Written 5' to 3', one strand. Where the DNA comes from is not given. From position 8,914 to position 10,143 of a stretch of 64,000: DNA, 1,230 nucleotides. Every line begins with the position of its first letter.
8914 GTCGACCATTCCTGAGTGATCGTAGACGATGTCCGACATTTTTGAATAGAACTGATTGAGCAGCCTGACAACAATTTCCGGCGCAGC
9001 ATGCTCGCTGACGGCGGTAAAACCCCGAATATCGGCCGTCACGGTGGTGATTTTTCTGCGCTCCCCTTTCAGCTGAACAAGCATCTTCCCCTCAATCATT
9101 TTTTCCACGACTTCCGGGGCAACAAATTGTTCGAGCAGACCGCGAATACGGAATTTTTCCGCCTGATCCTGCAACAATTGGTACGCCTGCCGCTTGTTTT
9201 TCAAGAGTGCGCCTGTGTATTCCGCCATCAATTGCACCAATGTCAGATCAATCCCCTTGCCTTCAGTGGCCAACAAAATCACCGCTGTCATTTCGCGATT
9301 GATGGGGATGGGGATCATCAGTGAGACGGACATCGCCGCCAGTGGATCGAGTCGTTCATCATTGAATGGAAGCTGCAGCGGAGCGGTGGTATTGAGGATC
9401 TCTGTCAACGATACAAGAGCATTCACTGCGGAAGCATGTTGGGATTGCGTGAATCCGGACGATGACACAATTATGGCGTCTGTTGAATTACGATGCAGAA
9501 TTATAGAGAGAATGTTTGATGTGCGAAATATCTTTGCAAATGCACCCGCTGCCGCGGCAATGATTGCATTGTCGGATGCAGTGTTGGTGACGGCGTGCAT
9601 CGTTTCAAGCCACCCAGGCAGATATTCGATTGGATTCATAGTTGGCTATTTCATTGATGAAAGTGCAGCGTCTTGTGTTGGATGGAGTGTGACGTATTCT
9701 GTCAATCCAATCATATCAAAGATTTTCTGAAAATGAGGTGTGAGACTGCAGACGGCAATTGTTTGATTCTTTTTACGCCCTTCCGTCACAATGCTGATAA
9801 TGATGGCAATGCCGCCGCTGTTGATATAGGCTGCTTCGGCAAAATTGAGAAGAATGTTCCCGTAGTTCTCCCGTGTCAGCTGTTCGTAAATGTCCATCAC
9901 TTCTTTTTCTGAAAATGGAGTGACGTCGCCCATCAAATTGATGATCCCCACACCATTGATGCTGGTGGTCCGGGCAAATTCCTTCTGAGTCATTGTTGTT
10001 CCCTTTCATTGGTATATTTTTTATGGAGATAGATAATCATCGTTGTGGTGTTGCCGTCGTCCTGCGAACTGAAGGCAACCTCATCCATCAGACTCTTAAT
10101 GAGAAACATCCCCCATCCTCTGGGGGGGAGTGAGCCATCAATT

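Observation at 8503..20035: Five tandem paralogous membrane PP2C phosphatases converge on one RsbW/STAS pair whose only adjacent output is a GAF-like class III cyclase (no sigma factor)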

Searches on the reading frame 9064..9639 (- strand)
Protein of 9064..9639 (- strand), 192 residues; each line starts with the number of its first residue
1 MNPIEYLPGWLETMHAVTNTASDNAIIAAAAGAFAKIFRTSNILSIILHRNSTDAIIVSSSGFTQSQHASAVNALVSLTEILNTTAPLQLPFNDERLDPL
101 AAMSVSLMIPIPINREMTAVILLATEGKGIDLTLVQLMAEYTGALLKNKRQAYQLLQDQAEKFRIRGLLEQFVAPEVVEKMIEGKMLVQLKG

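Call 36: find_homologous_proteins(query=A3, max_evalue=0.00001)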
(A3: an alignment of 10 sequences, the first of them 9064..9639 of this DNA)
Query A3 (10 sequences) (192 aa, profile of the alignment): 69 proteins with E <= 0.00001 among 7592 candidates.
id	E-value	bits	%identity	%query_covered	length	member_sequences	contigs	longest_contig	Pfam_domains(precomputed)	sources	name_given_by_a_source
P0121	1.7e-57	213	-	-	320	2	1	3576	-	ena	-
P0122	1.0e-54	204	-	-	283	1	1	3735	-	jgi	jgi:transcriptional regulator with GAF, ATPase, and Fis domain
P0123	7.1e-52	194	-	-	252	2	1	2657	-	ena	-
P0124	2.6e-51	192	-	-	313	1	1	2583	-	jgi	-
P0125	3.0e-50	189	-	-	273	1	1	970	-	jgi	jgi:transcriptional regulator with GAF, ATPase, and Fis domain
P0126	2.8e-46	176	-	-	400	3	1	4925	PF00211.26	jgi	jgi:class 3 adenylate cyclase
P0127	8.3e-45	171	-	-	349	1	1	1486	-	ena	-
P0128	3.9e-44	169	-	-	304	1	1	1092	PF00211.26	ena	-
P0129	4.4e-44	169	-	-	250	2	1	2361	-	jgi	jgi:nitrate/nitrite-specific signal transduction histidine kinase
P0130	5.4e-44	169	-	-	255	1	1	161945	-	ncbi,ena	-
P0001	9.0e-43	165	99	100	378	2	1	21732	PF00211.26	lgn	-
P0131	1.7e-42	164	-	-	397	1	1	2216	PF00211.26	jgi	-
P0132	2.3e-42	163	-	-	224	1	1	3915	-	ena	-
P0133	4.9e-42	162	-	-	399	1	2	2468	PF00211.26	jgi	-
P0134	6.9e-42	162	-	-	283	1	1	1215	-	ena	-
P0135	2.1e-40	157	-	-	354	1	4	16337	PF00211.26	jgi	jgi:ribosomal protein L9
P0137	2.5e-39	153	-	-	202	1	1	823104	-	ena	-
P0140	2.9e-37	147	37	10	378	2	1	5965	PF07228.18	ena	-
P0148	1.2e-32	131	-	-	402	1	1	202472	PF00512.32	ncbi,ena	-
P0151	2.0e-28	118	37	10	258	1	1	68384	-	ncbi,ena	-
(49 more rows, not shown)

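Call 38: find_encoding_contigs(protein=P0135, flank=6000, max_places=2)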
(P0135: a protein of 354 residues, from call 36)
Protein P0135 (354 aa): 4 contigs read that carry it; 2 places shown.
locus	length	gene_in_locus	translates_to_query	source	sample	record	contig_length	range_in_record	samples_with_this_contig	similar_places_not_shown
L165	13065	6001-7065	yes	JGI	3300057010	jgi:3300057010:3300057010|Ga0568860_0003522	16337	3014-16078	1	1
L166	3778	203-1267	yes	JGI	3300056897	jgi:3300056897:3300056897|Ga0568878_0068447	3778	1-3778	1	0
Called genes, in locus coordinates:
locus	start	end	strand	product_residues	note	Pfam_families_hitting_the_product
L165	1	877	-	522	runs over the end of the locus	PF01590:GAF (weak), PF13185:GAF_2 (weak), PF00158:Sigma54_activat, PF14532:Sigma54_activ_2, PF25601:AAA_lid_14, PF02954:HTH_8 (weak)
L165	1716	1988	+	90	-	-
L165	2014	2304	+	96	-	-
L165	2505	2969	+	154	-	PF01323:DSBA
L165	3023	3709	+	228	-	PF21155:VpsT-like_REC (faint), PF08281:Sigma70_r4_2 (weak), PF00196:GerE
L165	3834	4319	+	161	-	PF22600:MTPAP-like_central (faint), PF01909:NTP_transf_2, PF18765:Polbeta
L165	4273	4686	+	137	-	PF01934:HepT-like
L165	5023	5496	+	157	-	PF01740:STAS, PF13466:STAS_2 (weak)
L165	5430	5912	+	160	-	PF00027:cNMP_binding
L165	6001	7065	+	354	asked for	PF00211:Guanylate_cyc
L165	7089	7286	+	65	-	-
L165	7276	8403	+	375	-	PF01590:GAF, PF13185:GAF_2, PF13492:GAF_3 (weak)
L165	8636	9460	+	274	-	PF23023:Anti-Pycsar_Apyc1, PF12706:Lactamase_B_2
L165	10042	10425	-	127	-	PF00072:Response_reg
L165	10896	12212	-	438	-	PF00512:HisKA (weak), PF02518:HATPase_c, PF00072:Response_reg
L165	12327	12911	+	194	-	PF02661:Fic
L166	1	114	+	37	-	?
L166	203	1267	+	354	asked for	PF00211:Guanylate_cyc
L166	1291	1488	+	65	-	-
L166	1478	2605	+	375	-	PF01590:GAF, PF13185:GAF_2, PF13492:GAF_3 (weak)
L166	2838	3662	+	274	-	PF23023:Anti-Pycsar_Apyc1, PF12706:Lactamase_B_2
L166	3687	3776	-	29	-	?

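Call 39: find_encoding_contigs(protein=P0130, flank=6000, max_places=2)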
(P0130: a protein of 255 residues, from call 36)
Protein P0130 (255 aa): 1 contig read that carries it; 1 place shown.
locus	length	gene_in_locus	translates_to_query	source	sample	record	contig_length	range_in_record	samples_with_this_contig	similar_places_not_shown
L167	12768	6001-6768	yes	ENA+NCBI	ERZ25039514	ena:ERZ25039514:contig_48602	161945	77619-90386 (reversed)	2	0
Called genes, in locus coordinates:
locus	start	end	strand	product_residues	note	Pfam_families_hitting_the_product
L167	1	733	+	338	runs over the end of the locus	PF02424:ApbE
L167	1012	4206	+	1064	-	PF03176:MMPL, PF02460:Patched (faint), PF12349:Sterol-sensing (faint), PF03176:MMPL, PF00873:ACR_tran (weak), PF00027:cNMP_binding, PF00990:GGDEF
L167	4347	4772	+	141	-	PF13581:HATPase_c_2, PF02518:HATPase_c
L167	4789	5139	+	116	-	PF01740:STAS, PF13466:STAS_2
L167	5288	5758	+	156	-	PF00027:cNMP_binding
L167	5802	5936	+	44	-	-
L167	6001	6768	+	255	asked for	-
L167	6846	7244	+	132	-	-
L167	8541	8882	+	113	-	PF00196:GerE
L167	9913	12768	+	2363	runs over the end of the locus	PF25778:DUF7948, PF06739:SBBP, PF13229:Beta_helix, PF05048:NosD (weak), PF13229:Beta_helix, PF05048:NosD (weak)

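Call 40: find_encoding_contigs(protein=P0148, flank=6000, max_places=2)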
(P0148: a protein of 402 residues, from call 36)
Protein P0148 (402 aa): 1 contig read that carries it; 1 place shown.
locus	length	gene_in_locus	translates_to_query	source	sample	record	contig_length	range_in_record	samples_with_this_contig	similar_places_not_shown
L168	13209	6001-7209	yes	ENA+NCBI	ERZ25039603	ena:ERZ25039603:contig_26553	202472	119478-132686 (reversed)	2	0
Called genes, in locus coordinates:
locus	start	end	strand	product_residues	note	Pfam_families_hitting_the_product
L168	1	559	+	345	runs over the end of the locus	PF10518:TAT_signal (weak), PF04015:DUF362 (weak)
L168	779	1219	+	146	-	PF20244:DUF6599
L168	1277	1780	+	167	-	PF04073:tRNA_edit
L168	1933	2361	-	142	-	PF01261:AP_endonuc_2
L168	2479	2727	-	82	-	-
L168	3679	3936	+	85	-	PF13581:HATPase_c_2 (weak)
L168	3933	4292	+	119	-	PF01740:STAS, PF13466:STAS_2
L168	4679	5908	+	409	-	PF00211:Guanylate_cyc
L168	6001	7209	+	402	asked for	PF00512:HisKA (weak)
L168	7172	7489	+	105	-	-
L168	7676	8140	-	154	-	PF00027:cNMP_binding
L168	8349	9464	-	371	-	PF00027:cNMP_binding, PF07228:SpoIIE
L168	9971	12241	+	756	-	PF05226:CHASE2, PF00211:Guanylate_cyc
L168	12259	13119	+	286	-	PF28239:Npun_R2479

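Call 42: find_encoding_contigs(protein=P0137, flank=6000, max_places=2)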
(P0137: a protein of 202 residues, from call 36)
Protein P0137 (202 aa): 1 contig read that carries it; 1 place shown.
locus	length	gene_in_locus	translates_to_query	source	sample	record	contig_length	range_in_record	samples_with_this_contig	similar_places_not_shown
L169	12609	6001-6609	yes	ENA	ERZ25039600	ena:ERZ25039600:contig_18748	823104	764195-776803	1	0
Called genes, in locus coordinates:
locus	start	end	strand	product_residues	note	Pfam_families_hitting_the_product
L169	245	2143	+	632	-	PF03176:MMPL, PF12349:Sterol-sensing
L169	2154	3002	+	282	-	PF03176:MMPL (weak), PF00027:cNMP_binding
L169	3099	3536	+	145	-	PF13581:HATPase_c_2, PF02518:HATPase_c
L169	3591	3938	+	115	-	PF01740:STAS, PF13466:STAS_2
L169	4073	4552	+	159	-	PF13581:HATPase_c_2, PF02518:HATPase_c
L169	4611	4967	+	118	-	PF01740:STAS, PF13466:STAS_2 (weak)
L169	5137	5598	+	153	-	PF00027:cNMP_binding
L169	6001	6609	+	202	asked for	-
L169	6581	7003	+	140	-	PF00211:Guanylate_cyc (weak)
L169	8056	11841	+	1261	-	PF13620:CarboxypepD_reg (weak), PF17210:SdrD_B (faint), PF17802:SpaA (faint), PF22904:NOMO1-like_2nd (faint), PF09430:EMC7_beta-sandw (faint), PF20613:HipA_2 (faint), PF19657:DUF6160 (faint), PF13620:CarboxypepD_reg (weak)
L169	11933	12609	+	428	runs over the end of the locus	-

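Call 43: find_encoding_contigs(protein=P0126, flank=6000, max_places=2)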
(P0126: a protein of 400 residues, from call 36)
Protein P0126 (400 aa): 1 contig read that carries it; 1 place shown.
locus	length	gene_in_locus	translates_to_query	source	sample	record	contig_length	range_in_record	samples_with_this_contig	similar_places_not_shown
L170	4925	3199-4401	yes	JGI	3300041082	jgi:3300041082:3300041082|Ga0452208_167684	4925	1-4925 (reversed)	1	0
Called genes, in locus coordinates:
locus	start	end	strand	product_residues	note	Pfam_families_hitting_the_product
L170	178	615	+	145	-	PF13581:HATPase_c_2, PF02518:HATPase_c (weak)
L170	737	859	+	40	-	-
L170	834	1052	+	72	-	PF01740:STAS (weak), PF13466:STAS_2 (faint)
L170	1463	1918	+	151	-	PF13581:HATPase_c_2, PF02518:HATPase_c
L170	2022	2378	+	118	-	PF01740:STAS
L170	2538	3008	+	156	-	PF00027:cNMP_binding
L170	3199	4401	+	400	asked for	PF00211:Guanylate_cyc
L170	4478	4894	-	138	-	PF07228:SpoIIE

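Call 58: search_protein_families(library=pfam, proteins=[L168:6001-7209:+, L168:4613-5908:+], max_evalue=0.01)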
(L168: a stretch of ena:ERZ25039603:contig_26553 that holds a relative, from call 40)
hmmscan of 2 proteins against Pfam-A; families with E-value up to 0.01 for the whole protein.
L168:6001-7209:+ (402 aa): 2 families
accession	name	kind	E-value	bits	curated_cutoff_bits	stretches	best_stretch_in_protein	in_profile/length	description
PF00512.31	HisKA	-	4.2e-07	30.4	26.9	1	190-251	2-60/66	His Kinase A (phospho-acceptor) domain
PF02518.31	HATPase_c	-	0.0091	16.9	26.4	0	347-385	3-41/111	Histidine kinase-, DNA gyrase B-, and HSP90-like ATPase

L168:4613-5908:+ (431 aa): 2 families
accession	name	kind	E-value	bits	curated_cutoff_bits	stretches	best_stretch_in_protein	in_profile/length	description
PF00211.25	Guanylate_cyc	-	8.5e-16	58.5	21.9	1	251-421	8-172/183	Adenylate and Guanylate cyclase catalytic domain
PF14780.11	NEPRO_N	-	0.0044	17.1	24.9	1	160-218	43-102/185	Nucleolus and neural progenitor protein, N-terminal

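Call 72: search_protein_representatives(alignment_id=A5)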
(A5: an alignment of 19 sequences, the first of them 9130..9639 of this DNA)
Query: 19 sequences, 241 profile positions. Proteins with E-value up to 0.001 (for the whole library): 23633; up to 1e-10: 5916; up to 1e-30: 671. The best 150 are listed.
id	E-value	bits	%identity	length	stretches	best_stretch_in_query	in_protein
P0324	1.1e-162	555.5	-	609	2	18-239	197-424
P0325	1.7e-131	453.4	-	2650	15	126-210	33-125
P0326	2.4e-123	426.7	-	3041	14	105-225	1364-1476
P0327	1.0e-111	388.7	-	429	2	17-234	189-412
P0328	1.6e-110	384.7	-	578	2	19-202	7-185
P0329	5.1e-109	379.8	-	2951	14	131-225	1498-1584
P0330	8.3e-104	362.7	-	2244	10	124-198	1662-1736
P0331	1.9e-103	361.6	-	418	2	1-208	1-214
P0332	3.9e-100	350.7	-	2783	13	126-227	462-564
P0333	1.4e-97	342.3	-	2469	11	130-225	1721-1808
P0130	3.6e-96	337.7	-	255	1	1-240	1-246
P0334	5.3e-93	327.4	-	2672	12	103-225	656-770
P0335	6.4e-93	327.1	-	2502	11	131-225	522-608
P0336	1.1e-90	319.8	-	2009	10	124-221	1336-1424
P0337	5.5e-90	317.5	-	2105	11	102-225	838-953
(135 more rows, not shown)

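Call 88: find_encoding_contigs(protein=P0151, flank=6000, max_places=2)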
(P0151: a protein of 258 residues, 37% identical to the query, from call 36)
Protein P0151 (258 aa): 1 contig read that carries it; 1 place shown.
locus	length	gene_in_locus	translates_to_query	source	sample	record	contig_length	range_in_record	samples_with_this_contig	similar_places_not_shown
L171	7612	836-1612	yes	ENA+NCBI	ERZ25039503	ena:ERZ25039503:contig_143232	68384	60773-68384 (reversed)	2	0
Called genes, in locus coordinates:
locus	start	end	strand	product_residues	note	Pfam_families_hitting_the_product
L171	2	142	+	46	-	?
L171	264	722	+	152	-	PF00027:cNMP_binding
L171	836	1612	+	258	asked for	-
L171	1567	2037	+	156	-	PF07228:SpoIIE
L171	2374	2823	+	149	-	-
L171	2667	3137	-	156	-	-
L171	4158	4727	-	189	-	-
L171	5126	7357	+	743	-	PF13328:HD_4, PF01966:HD, PF04607:RelA_SpoT, PF02824:TGS, PF19296:RelA_AH (weak), PF28438:RelA_RIS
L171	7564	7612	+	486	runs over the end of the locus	PF00089:Trypsin, PF13365:Trypsin_2, PF00595:PDZ, PF13180:PDZ_2, PF17820:PDZ_6, PF00595:PDZ, PF13180:PDZ_2, PF17820:PDZ_6, +3 more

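Call 89: find_encoding_contigs(protein=P0140, flank=6000, max_places=2)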
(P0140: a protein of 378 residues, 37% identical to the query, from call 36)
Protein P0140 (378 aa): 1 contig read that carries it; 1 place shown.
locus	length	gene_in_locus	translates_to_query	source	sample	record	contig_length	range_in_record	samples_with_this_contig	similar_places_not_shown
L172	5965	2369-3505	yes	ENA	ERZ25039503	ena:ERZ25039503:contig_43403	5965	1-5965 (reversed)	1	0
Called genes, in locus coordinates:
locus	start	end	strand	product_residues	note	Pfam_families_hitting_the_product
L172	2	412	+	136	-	?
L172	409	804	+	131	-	-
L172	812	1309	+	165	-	PF13581:HATPase_c_2, PF02518:HATPase_c (weak)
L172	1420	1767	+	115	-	PF01740:STAS, PF13466:STAS_2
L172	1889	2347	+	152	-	PF00027:cNMP_binding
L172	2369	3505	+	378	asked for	PF07228:SpoIIE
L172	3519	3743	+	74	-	PF07228:SpoIIE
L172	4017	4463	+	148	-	-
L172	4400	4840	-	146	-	-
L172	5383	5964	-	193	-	?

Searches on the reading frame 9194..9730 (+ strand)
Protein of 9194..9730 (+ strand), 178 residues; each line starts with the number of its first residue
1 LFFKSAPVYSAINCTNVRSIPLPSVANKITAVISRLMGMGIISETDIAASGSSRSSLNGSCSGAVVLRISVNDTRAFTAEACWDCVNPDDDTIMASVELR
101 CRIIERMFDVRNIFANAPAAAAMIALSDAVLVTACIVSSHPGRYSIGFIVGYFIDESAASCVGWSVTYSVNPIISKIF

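Call 94: search_protein_families(library=pfam, proteins=[window:9194-9730:+], max_evalue=0.01)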
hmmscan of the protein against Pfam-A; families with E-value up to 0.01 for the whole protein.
window:9194-9730:+ (178 aa): 0 families

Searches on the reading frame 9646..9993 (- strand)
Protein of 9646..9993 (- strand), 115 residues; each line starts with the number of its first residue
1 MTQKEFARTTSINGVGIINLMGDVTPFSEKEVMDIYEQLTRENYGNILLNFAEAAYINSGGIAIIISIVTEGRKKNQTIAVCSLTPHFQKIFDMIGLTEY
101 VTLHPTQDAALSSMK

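Call 4: search_protein_families(library=pfam, proteins=[window:9646-9993:-], max_evalue=0.01)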
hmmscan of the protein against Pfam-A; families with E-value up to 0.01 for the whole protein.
window:9646-9993:- (115 aa): 2 families
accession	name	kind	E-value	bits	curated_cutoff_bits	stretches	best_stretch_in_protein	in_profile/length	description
PF01740.26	STAS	-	2.6e-10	40.5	22.6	1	9-110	4-106/106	STAS domain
PF13466.11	STAS_2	-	4.1e-05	24.1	29.2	1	18-97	1-79/80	STAS domain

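Call 22: search_solved_structures(query=window:9646-9993:-, max_evalue=0.01, show_alignments=2)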
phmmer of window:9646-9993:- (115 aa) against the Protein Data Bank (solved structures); distinct sequences matched with E-value up to 0.01: 4.
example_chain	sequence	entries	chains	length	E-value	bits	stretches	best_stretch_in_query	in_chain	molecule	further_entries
1auz_A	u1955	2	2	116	5e-07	33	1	18-112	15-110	SPOIIAA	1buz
1th8_B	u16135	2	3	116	1.3e-06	31.7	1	15-113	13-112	Anti-sigma F factor antagonist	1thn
1tid_B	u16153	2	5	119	3.8e-06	30.2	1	15-113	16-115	Anti-sigma F factor antagonist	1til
4hyl_A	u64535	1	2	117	0.008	19.5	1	12-111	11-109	Stage II sporulation protein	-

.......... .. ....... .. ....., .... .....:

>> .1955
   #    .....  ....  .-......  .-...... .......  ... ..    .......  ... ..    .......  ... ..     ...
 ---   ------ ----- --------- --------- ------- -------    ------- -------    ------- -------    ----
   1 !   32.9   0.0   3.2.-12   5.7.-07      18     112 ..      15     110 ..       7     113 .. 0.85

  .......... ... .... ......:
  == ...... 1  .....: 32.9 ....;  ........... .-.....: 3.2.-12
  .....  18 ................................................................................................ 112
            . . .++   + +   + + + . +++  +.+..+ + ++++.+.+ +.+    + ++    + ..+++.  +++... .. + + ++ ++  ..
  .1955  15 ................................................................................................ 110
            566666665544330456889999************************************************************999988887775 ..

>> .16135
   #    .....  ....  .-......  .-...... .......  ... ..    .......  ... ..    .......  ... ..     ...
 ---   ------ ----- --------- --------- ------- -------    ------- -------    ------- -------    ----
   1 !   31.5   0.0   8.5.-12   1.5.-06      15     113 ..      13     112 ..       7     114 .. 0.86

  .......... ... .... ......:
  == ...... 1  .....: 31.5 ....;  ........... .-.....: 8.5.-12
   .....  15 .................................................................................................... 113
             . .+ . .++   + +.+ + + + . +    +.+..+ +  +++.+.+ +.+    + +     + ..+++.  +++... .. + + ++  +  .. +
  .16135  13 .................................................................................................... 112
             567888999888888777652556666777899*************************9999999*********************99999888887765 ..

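Call 80: search_protein_families(library=padloc, proteins=[window:9646-9993:-], max_evalue=0.001)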
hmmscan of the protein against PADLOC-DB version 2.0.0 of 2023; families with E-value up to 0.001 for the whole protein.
window:9646-9993:- (115 aa): 0 families

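Call 81: search_protein_families(library=ncbifam, proteins=[window:9646-9993:-], max_evalue=0.001)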
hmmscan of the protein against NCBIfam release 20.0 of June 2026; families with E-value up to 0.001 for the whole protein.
window:9646-9993:- (115 aa): 3 families
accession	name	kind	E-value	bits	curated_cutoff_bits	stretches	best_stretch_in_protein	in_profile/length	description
TIGR00377.1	ant_ant_sig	superfamily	6e-12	45.4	53.45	1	9-108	7-107/108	anti-sigma factor antagonist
TIGR02886.1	spore_II_AA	equivalog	1.4e-10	41.1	114.75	1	12-111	6-106/106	anti-sigma F factor antagonist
NF047705.1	slr1659_superfam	superfamily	2.7e-05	24.4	100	1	29-78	33-82/111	slr1659 superfamily regulator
